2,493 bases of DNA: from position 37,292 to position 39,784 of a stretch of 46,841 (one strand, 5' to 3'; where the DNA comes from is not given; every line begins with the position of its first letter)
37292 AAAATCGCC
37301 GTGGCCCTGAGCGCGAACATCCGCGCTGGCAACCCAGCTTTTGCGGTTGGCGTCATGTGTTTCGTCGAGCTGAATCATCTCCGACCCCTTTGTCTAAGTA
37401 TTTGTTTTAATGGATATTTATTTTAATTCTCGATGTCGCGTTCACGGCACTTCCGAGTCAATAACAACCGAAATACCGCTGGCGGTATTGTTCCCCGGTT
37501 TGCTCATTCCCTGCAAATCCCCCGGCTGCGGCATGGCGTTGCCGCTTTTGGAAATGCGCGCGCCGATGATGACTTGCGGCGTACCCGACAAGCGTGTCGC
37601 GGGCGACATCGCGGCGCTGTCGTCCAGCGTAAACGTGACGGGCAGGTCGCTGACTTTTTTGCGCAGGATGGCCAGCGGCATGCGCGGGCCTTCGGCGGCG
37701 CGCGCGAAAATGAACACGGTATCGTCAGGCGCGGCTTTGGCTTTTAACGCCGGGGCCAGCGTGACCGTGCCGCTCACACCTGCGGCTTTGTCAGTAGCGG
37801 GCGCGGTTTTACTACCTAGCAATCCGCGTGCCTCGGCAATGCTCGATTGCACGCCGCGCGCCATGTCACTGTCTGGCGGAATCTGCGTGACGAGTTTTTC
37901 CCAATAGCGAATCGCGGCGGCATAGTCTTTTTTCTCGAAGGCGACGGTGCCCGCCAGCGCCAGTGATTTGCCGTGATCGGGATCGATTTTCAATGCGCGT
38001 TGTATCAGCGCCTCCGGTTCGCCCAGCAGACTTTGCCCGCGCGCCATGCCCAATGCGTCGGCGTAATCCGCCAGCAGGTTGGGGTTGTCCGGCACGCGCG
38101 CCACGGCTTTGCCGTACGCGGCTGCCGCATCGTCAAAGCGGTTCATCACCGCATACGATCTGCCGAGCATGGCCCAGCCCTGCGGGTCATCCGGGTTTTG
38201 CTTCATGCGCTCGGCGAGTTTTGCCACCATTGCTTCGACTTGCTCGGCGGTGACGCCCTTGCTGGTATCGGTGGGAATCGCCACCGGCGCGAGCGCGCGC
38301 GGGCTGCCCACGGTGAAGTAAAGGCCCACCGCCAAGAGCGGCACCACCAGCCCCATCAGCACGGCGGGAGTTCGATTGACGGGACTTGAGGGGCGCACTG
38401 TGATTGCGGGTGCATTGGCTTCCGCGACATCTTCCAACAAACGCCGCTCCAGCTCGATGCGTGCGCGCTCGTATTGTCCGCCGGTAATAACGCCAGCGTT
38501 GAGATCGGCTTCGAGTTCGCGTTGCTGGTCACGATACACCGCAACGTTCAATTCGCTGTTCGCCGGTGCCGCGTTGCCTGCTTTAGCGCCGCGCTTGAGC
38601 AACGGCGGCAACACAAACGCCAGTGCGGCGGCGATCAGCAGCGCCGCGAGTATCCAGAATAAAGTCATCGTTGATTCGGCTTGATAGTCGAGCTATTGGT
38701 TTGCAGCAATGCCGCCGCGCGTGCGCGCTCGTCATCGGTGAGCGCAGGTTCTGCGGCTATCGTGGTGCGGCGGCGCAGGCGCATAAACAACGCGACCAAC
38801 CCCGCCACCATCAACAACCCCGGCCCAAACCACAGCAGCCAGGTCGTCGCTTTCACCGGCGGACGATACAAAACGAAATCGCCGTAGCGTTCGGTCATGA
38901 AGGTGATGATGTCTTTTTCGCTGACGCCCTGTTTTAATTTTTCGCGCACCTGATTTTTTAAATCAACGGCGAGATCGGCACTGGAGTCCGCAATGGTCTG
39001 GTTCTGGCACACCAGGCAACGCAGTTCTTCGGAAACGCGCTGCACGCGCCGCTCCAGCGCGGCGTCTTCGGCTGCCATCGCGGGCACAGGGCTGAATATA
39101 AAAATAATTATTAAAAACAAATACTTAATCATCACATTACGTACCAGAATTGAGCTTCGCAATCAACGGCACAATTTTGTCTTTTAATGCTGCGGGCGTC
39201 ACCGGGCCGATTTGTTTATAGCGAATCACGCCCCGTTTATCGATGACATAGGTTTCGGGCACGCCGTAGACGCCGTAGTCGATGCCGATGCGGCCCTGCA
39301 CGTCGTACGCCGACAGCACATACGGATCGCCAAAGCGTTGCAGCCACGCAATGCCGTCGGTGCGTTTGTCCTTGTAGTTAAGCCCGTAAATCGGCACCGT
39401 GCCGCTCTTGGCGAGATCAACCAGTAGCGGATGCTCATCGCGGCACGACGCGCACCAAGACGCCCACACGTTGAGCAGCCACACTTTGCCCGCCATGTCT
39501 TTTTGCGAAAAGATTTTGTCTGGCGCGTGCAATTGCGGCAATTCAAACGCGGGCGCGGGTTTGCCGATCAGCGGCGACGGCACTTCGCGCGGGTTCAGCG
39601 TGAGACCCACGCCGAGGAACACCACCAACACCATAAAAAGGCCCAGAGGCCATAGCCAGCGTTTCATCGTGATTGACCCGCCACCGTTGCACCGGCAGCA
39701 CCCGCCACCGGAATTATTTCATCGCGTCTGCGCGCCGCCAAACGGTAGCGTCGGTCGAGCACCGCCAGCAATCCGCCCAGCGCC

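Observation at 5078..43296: A conserved 17-nt AT-rich word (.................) marks nine gene boundaries in a GC-rich window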

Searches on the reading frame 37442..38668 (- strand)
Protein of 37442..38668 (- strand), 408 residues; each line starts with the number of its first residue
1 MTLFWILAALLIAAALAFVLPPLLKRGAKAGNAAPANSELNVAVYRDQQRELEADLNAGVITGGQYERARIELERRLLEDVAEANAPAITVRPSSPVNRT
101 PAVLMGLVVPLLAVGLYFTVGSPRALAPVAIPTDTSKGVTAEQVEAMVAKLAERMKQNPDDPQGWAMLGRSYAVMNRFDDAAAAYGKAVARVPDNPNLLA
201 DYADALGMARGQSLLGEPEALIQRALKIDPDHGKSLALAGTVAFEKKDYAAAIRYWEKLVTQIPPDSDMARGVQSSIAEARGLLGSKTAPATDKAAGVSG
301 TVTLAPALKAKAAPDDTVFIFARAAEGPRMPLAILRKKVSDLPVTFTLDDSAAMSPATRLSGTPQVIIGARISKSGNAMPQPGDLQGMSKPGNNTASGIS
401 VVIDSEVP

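Call 47: search_protein_families(library=pfam, proteins=[window:37442-38668:-])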
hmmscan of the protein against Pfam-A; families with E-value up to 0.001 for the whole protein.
window:37442-38668:- (408 aa): 10 families
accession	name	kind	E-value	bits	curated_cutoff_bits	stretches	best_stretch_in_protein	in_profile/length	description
PF23892.1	Ig_CycH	-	3.5e-37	126.9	27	1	300-404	3-108/108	Cytochrome c-type biogenesis protein H Ig-like domain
PF23914.1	TPR_CcmH_CycH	-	3.5e-26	92.4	42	1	135-269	23-157/158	Cytochrome c-type biogenesis protein H TPR domain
PF07719.23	TPR_2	-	4.3e-11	42.5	27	1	163-195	2-34/34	Tetratricopeptide repeat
PF13431.12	TPR_17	-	4e-09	36.5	24.4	0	221-253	1-33/34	Tetratricopeptide repeat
PF14559.12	TPR_19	-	4.5e-08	33.7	25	0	152-198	15-61/68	Tetratricopeptide repeat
PF00515.34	TPR_1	-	5.4e-08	32.8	27.8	0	163-195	2-34/34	Tetratricopeptide repeat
PF13432.12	TPR_16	-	4.3e-07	30.7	32.7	0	167-206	2-41/65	Tetratricopeptide repeat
PF13428.12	TPR_14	-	5.4e-07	30.1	23.5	1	162-204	1-43/44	Tetratricopeptide repeat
PF13181.12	TPR_8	-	8e-05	22.9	25.7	0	163-190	2-29/34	Tetratricopeptide repeat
PF13174.12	TPR_6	-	0.00025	21.9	26.3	0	167-194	5-32/33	Tetratricopeptide repeat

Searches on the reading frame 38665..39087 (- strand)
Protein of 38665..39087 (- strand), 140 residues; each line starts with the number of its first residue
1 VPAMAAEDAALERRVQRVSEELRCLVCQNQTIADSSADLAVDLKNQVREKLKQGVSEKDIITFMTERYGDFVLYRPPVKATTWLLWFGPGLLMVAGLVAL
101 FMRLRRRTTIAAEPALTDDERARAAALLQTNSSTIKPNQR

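Call 47: search_protein_families(library=pfam, proteins=[window:38665-39087:-])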
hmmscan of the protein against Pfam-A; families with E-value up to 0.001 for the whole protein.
window:38665-39087:- (140 aa): 1 family
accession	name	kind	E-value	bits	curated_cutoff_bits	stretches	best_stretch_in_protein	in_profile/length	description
PF03918.19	CcmH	-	2.4e-49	166.7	25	1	4-128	18-143/143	Cytochrome C biogenesis protein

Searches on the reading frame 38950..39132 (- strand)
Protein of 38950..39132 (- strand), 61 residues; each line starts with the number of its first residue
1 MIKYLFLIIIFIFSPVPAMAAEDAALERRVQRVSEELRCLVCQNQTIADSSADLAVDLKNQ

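Call 52: find_homologous_proteins(query=window:38950-39132:-, max_evalue=0.00001)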
Query seq(61 aa) (61 aa): 97 proteins with E <= 0.00001 among 152 candidates.
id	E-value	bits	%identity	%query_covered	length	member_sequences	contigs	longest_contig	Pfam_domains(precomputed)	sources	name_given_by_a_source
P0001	1.6e-17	80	72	93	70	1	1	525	PF03918.20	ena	-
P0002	7.2e-17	78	67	100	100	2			PF03918.20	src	-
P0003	2.8e-12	63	89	59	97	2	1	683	PF03918.20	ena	-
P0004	4.8e-12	63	61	93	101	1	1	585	PF03918.20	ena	-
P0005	5.7e-12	62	78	66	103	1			PF03918.20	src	-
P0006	9.6e-12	62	79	64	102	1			PF03918.20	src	-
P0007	9.6e-12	62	81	69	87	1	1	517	PF03918.20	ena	-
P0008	1.8e-11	61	75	59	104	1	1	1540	PF03918.20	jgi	jgi:cytochrome c-type biogenesis protein CcmH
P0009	3.2e-11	60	77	64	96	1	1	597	PF03918.20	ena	-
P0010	3.5e-11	60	85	54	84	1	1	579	PF03918.20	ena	-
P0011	6.0e-11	59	60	93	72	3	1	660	PF03918.20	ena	-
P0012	7.4e-11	59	74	69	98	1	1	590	PF03918.20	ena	-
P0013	7.5e-11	59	74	64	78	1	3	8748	PF03918.20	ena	-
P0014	7.6e-11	59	57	92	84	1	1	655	PF03918.20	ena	-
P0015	1.0e-10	58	78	67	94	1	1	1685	PF03918.20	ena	-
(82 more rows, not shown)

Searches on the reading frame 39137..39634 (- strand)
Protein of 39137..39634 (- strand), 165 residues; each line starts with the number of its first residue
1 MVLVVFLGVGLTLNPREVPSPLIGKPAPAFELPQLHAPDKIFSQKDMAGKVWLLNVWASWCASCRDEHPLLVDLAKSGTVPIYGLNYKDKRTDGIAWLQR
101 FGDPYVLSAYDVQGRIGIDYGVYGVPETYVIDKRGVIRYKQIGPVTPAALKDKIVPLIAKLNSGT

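Call 47: search_protein_families(library=pfam, proteins=[window:39137-39634:-])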
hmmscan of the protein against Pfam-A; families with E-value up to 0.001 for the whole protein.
window:39137-39634:- (165 aa): 4 families
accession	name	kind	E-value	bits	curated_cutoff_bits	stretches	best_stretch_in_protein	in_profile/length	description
PF08534.16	Redoxin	-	3.9e-16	59.6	26.6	1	24-146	3-137/148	Redoxin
PF00578.27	AhpC-TSA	-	2.5e-15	57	26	1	23-139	1-123/124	AhpC/TSA family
PF13905.12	Thioredoxin_8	-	5.1e-05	24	27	1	49-135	1-92/94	Thioredoxin-like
PF00085.26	Thioredoxin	-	9.7e-05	22.8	23.5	0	49-86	18-57/103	Thioredoxin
